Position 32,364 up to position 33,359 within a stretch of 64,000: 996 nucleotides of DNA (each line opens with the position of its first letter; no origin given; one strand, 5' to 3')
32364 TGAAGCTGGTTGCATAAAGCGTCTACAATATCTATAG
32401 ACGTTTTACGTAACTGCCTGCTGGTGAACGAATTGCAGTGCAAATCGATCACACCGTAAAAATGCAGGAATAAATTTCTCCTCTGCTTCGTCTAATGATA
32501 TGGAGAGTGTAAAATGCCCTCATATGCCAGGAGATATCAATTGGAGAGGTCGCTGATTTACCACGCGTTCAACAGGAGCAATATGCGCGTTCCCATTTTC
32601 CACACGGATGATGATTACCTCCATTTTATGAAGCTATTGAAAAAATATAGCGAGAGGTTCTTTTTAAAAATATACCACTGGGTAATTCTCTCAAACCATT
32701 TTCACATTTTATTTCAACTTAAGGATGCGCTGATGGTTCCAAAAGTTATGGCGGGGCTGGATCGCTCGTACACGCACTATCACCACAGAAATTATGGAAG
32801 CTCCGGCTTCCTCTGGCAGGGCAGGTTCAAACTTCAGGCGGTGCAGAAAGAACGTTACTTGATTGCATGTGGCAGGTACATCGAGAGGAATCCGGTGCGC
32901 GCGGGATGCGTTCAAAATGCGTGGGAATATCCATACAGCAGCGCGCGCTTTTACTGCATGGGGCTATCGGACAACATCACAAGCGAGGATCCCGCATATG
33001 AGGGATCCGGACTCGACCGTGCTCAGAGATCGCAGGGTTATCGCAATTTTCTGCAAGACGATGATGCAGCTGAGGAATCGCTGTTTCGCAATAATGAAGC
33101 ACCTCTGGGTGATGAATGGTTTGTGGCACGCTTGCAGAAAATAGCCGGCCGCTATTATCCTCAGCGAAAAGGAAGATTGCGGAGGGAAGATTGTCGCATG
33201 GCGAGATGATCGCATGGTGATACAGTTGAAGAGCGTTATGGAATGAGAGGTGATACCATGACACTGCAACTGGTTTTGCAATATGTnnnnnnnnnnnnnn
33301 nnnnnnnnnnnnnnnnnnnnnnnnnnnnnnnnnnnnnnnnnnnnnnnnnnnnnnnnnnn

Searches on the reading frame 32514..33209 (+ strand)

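Call 63: search_protein_families(library=pfam, proteins=[window:32514-33209:+], max_evalue=0.001)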
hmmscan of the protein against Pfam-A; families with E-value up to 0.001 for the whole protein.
window:32514-33209:+ (231 aa): 1 family
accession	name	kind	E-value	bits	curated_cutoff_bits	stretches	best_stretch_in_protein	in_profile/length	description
PF01797.21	Y1_Tnp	-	2e-12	47.8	23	1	13-126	4-121/121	Transposase IS200 like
